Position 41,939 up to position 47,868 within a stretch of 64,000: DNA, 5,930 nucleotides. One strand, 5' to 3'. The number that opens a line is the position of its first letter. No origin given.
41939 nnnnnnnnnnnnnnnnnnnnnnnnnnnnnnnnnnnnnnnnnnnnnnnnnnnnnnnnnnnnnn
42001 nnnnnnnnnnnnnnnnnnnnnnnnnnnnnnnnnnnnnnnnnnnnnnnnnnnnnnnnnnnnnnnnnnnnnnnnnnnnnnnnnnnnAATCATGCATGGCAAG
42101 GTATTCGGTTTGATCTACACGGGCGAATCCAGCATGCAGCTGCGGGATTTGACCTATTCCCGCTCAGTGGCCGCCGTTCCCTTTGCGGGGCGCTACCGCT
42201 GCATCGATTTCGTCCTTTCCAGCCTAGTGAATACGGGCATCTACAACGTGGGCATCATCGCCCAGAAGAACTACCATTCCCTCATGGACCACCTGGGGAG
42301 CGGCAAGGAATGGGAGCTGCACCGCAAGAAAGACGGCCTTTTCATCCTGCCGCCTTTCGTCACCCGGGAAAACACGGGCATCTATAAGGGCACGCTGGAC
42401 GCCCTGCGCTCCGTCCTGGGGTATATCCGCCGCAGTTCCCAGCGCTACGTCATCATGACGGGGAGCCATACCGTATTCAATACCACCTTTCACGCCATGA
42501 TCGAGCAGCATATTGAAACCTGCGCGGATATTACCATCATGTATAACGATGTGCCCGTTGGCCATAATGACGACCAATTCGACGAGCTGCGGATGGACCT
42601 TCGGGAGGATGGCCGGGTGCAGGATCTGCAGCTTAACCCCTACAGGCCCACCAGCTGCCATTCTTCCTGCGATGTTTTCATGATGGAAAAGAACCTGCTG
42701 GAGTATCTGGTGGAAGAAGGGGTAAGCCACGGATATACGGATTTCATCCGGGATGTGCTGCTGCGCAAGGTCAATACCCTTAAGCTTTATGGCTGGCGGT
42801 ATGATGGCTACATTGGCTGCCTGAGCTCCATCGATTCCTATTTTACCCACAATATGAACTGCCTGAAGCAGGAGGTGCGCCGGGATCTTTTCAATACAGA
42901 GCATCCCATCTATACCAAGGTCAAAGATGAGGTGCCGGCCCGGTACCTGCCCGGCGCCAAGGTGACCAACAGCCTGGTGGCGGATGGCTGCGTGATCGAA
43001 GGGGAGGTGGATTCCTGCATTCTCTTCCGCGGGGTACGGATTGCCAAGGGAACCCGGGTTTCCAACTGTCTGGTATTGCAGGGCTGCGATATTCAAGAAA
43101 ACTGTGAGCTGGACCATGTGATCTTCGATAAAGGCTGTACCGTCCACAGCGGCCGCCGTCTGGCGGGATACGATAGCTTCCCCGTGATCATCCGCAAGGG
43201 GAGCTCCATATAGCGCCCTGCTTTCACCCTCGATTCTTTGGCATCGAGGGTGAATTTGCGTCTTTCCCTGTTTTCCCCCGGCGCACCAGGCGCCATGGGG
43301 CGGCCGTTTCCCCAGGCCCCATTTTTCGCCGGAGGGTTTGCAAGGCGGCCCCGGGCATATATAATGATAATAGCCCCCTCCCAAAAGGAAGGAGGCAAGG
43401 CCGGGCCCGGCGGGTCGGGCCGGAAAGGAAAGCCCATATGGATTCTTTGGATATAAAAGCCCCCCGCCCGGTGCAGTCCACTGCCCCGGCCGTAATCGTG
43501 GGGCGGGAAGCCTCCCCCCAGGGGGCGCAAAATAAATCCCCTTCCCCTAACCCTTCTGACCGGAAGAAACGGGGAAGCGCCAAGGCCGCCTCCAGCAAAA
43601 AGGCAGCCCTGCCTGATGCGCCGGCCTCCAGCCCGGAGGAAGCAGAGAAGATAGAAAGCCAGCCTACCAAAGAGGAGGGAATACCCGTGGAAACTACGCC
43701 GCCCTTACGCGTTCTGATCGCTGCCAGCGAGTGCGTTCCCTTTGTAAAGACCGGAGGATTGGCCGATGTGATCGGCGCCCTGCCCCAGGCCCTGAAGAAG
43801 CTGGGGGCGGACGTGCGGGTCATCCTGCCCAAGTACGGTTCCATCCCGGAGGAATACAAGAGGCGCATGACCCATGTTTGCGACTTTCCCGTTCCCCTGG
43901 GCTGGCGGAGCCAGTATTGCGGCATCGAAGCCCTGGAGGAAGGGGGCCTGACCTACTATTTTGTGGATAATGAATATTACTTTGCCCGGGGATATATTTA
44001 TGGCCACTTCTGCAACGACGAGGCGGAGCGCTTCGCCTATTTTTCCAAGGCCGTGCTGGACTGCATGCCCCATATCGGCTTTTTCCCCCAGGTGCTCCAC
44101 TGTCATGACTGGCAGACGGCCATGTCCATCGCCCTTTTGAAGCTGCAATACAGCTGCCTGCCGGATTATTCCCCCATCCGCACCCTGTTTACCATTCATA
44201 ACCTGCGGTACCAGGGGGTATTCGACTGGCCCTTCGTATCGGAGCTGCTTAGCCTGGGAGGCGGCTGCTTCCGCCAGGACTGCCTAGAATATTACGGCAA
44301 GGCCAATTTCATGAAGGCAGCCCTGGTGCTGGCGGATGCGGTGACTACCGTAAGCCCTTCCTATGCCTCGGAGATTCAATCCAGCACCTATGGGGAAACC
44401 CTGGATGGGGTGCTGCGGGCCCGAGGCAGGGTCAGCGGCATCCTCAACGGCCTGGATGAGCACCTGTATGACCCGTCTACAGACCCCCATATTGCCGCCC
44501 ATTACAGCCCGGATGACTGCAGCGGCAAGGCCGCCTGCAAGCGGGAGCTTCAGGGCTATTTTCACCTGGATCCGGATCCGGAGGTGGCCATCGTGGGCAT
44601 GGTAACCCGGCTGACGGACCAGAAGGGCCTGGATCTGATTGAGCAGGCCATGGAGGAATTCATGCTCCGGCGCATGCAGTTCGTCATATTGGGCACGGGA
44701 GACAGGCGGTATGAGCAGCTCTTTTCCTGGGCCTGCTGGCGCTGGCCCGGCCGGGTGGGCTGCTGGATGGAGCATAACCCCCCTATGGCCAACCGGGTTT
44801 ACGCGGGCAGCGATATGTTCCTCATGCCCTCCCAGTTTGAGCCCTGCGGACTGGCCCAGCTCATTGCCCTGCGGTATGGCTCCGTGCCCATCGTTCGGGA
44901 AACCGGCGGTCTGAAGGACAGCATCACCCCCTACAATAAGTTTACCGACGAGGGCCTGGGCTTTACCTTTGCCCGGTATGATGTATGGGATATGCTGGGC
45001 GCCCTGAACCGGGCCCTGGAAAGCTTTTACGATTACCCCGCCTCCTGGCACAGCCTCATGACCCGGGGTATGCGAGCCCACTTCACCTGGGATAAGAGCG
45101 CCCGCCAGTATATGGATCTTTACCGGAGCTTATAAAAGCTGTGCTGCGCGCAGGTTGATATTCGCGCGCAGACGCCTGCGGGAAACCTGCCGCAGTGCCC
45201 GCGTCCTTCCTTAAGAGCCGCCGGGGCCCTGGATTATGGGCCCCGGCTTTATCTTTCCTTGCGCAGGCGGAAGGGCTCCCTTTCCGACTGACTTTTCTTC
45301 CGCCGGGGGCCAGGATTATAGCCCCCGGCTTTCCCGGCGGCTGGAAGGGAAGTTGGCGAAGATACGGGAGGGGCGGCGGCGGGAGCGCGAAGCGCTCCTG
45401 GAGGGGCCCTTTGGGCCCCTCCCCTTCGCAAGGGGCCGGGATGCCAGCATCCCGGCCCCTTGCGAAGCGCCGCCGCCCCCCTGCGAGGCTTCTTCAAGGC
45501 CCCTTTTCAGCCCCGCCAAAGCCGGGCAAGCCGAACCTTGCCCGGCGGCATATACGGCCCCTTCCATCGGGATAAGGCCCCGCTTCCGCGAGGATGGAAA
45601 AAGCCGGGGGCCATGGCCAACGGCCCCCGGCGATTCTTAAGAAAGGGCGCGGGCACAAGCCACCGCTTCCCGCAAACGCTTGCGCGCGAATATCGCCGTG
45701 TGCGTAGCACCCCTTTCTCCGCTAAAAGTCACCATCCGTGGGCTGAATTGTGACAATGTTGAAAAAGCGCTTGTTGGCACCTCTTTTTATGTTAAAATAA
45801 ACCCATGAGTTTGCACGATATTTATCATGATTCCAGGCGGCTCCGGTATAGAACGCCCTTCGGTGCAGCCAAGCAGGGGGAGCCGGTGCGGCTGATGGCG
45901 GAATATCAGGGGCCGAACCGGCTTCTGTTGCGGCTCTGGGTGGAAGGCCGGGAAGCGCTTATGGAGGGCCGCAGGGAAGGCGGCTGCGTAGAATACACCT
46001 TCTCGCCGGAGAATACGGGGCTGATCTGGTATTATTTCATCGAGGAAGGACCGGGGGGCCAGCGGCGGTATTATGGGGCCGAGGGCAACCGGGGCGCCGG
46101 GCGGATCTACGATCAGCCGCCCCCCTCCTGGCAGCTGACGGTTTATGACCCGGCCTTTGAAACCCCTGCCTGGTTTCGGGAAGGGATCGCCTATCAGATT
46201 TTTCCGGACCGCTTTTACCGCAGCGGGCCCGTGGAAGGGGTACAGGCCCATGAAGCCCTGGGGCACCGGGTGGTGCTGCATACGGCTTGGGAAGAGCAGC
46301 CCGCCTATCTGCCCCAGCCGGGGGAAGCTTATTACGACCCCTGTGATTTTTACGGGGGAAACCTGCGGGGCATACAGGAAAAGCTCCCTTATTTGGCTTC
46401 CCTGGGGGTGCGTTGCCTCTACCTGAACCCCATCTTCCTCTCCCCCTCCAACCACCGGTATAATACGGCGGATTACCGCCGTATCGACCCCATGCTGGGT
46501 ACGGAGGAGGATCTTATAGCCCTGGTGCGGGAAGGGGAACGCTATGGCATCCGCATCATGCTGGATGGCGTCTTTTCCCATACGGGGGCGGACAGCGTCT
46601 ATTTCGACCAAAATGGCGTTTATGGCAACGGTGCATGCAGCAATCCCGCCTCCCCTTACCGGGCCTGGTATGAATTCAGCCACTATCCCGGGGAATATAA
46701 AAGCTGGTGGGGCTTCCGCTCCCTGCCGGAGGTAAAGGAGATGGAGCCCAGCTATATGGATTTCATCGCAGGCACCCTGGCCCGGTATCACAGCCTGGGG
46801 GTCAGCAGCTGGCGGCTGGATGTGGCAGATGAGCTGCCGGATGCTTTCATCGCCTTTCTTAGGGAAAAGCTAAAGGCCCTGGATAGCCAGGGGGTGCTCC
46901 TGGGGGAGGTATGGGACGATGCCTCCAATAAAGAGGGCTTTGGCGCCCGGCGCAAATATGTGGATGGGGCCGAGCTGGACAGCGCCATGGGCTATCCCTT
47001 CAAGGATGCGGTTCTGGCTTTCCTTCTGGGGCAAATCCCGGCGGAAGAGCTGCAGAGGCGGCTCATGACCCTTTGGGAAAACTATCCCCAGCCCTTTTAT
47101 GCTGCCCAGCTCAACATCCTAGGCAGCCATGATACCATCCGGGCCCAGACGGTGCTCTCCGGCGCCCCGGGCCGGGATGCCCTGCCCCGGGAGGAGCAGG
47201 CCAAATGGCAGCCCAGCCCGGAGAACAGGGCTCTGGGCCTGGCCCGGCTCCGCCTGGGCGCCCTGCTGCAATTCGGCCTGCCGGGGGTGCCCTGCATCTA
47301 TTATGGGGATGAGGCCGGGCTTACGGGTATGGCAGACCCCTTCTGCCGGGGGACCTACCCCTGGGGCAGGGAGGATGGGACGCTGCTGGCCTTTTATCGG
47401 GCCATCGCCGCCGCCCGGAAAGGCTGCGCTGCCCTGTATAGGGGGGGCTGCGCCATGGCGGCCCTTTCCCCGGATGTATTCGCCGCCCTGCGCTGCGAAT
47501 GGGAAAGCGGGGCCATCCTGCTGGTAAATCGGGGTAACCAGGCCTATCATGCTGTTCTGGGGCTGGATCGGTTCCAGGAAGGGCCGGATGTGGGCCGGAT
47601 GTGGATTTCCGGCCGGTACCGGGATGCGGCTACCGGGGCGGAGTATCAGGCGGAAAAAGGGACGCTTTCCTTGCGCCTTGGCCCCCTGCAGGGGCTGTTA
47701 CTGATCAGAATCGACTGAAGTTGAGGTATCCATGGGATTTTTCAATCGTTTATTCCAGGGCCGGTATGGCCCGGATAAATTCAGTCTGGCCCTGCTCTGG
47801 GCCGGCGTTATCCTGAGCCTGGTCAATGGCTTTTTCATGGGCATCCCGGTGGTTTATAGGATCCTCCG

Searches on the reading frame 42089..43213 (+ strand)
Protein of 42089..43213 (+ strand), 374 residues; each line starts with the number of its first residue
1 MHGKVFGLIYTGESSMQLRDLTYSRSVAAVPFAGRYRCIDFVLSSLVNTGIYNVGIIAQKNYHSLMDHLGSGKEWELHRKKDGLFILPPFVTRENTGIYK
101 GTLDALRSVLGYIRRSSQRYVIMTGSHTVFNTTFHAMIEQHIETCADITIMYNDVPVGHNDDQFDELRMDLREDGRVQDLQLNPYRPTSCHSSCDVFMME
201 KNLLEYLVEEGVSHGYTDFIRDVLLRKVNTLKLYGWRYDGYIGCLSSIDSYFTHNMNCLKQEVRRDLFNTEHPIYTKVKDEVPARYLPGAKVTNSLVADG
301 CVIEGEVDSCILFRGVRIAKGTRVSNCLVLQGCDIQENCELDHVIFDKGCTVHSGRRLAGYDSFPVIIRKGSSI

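Call 53: search_protein_families(library=pfam, proteins=[window:42089-43213:+])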
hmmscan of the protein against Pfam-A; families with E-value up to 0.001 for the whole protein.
window:42089-43213:+ (374 aa): 4 families
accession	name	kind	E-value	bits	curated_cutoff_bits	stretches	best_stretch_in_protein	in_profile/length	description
PF00483.29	NTP_transferase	-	1.9e-17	64.1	21.2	1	8-230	3-212/245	Nucleotidyl transferase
PF24894.1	Hexapep_GlmU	-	4.9e-15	56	23.3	1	291-357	15-82/104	GlmU-like, C-terminal hexapeptide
PF25084.1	LbH_EIF2B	-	9.3e-07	29.3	54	1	290-353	34-100/105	EIF2B subunit epsilon LbH domain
PF25247.1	LbH_GLGC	-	3.5e-05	24.2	27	1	284-337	5-58/135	GLGC left-handed parallel beta-helix domain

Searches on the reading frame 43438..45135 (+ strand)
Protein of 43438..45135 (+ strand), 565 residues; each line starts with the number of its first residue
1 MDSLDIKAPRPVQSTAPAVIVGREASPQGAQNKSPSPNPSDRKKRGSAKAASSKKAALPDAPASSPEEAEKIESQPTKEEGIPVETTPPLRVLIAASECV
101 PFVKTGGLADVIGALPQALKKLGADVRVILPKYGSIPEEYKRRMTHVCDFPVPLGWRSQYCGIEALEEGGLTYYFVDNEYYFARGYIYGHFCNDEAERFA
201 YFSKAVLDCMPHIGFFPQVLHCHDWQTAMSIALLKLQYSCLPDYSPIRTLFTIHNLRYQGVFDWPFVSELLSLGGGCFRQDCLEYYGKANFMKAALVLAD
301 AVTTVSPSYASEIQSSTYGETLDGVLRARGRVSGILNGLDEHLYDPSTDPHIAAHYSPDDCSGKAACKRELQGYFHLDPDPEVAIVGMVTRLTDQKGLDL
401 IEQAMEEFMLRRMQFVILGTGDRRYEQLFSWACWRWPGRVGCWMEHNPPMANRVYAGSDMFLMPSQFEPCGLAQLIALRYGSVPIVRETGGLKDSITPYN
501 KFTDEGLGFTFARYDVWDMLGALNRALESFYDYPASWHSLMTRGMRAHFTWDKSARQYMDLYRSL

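Call 15: search_protein_families(library=pfam, proteins=[window:43438-45135:+])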
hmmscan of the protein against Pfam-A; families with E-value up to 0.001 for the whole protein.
window:43438-45135:+ (565 aa): 5 families
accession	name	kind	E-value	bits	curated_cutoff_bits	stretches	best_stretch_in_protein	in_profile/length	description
PF08323.17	Glyco_transf_5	-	3.3e-83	279.5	22.7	1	91-327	1-238/239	Starch synthase catalytic domain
PF00534.26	Glycos_transf_1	-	1.8e-09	37.8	26.4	1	382-528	14-157/172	Glycosyl transferases group 1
PF13692.12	Glyco_trans_1_4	-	2.8e-09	37.8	27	1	385-527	3-140/142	Glycosyl transferases group 1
PF13439.12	Glyco_transf_4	-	8.2e-06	26.4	28.5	0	217-315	73-150/170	Glycosyltransferase Family 4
PF13579.12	Glyco_trans_4_4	-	3e-05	24.8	29.7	1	106-314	1-143/158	Glycosyl transferase 4-like domain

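Call 64: find_homologous_proteins(query=window:43438-45135:+, max_evalue=1e-100)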
Query window:43438-45135:+ (565 aa): 7879 proteins with E <= 1e-100 among 8000 candidates; the best 120 are listed.
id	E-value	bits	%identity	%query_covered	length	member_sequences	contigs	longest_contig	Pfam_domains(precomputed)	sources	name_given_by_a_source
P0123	0.0e+0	1333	99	100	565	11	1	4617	PF00534.27,PF13579.13,PF08323.18,PF13439.13,PF13692.13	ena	-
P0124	0.0e+0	1088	83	98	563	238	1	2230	PF00534.27,PF08323.18,PF13692.13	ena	-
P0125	0.0e+0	1087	83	99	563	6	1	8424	PF00534.27,PF08323.18,PF13692.13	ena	-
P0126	0.0e+0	1023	88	84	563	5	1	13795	PF00534.27,PF13579.13,PF08323.18,PF13692.13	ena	-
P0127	8.6e-292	987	76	99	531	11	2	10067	PF00534.27,PF13579.13,PF08323.18,PF13439.13,PF13692.13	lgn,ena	-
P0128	2.9e-287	972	82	90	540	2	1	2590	PF00534.27,PF08323.18,PF13692.13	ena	-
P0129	5.0e-283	958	74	98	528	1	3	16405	PF00534.27,PF13579.13,PF08323.18,PF13439.13,PF13692.13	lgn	-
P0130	1.1e-278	944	73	99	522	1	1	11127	PF00534.27,PF13579.13,PF08323.18,PF13439.13,PF13692.13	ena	-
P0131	1.7e-266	903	66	99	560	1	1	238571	PF00534.27,PF13579.13,PF08323.18,PF13439.13,PF13692.13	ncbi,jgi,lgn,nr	ncbi:MAG: glycogen synthase GlgA [Christensenellaceae bacterium]|jgi:starch synthase|nr:glycogen syn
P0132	8.4e-263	891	81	81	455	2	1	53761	PF00534.27,PF13579.13,PF08323.18,PF13439.13,PF13692.13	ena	-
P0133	6.5e-220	750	64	85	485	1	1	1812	PF00534.27,PF08323.18,PF13692.13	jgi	jgi:starch synthase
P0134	1.5e-212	725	64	84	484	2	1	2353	PF00534.27,PF13579.13,PF08323.18,PF13439.13,PF13692.13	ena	-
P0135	3.4e-208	711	64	85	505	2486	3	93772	PF00534.27,PF13579.13,PF08323.18,PF13439.13,PF13692.13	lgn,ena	-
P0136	6.5e-205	700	62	89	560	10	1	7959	PF00534.27,PF13579.13,PF08323.18,PF13439.13,PF13692.13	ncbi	-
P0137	1.0e-204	699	63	86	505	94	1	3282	PF00534.27,PF13579.13,PF08323.18,PF13439.13,PF13692.13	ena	-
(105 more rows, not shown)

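Call 65: find_encoding_contigs(protein=P0126, flank=10000, max_places=3)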
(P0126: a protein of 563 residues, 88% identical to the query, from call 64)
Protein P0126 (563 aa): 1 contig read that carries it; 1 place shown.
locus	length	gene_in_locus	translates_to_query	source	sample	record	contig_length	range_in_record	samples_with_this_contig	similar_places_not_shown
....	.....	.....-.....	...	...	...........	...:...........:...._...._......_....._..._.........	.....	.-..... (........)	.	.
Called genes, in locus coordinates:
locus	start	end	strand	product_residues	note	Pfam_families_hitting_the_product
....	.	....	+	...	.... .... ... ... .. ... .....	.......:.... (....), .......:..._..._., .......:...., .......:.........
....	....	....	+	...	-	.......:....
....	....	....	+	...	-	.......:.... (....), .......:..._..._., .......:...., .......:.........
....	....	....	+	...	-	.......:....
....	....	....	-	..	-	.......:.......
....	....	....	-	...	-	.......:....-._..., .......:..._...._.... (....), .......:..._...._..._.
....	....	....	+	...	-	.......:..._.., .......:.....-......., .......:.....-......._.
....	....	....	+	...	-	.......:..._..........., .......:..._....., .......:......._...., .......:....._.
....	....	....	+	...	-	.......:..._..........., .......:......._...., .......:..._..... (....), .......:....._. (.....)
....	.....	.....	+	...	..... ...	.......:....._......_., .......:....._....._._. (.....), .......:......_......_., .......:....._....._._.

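Call 66: find_encoding_contigs(protein=P0132, flank=10000, max_places=3)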
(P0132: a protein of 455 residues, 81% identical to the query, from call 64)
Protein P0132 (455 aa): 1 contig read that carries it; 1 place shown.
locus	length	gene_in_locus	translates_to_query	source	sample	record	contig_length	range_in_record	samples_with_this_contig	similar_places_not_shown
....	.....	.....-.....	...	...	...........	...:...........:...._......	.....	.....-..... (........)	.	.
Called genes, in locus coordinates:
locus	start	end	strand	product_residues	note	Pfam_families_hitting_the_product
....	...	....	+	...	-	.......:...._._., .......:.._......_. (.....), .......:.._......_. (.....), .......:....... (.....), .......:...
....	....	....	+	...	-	-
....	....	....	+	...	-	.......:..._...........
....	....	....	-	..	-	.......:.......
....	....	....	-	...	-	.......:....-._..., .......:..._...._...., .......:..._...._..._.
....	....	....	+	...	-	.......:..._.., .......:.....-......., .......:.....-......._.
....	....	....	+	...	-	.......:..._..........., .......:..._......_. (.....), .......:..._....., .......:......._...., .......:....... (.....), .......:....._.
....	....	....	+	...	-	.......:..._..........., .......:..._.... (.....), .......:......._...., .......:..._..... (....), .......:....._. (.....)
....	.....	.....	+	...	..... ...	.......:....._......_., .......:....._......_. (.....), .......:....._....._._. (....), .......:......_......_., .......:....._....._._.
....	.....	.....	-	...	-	-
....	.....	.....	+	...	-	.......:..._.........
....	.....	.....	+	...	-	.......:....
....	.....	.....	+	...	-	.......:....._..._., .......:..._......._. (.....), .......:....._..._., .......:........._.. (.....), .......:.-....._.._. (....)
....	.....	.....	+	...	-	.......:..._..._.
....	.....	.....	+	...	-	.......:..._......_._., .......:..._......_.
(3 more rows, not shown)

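Call 67: find_encoding_contigs(protein=P0123, flank=10000, max_places=3)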
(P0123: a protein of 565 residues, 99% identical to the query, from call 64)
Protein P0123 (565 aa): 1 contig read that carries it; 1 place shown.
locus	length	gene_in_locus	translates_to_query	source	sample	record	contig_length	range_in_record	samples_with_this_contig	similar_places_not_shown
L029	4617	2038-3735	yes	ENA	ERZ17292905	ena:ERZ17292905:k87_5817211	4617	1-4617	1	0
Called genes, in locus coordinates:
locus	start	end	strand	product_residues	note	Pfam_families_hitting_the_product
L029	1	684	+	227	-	?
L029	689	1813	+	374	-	PF00483:NTP_transferase, PF24894:Hexapep_GlmU, PF25084:LbH_EIF2B (weak), PF25087:GMPPB_C (weak)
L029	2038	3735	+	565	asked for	PF08323:Glyco_transf_5, PF13439:Glyco_transf_4 (faint), PF13579:Glyco_trans_4_4 (faint), PF00534:Glycos_transf_1, PF13692:Glyco_trans_1_4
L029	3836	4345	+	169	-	-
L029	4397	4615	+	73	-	?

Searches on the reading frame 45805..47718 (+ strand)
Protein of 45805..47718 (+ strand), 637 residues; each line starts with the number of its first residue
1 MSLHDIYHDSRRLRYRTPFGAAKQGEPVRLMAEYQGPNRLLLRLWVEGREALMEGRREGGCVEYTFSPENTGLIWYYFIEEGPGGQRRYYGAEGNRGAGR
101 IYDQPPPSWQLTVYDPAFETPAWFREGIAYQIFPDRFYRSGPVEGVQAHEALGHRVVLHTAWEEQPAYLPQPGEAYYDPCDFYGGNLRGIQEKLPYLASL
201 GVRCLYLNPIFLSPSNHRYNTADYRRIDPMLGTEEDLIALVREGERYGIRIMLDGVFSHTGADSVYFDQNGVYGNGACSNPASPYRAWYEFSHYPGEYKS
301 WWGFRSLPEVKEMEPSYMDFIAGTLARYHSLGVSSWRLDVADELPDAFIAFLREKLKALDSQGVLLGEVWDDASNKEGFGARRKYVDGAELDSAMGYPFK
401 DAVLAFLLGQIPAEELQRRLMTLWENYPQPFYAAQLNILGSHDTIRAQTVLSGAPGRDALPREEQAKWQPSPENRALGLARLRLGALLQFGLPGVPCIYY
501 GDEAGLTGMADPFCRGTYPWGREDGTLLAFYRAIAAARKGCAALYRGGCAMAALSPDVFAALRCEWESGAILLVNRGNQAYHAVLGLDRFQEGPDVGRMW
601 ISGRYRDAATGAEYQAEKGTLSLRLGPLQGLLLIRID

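Call 15: search_protein_families(library=pfam, proteins=[window:45805-47718:+])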
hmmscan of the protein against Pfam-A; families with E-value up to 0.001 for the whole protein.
window:45805-47718:+ (637 aa): 1 family
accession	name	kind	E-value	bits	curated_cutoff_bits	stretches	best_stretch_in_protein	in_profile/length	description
PF00128.31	Alpha-amylase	-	1.8e-41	143.2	22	1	131-509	1-359/446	Alpha amylase, catalytic domain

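Call 24: find_encoding_contigs(protein=window:45805-47718:+, flank=10000, max_places=10)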
Protein window:45805-47718:+ (637 aa): no gene with exactly this product is on record in the collection.
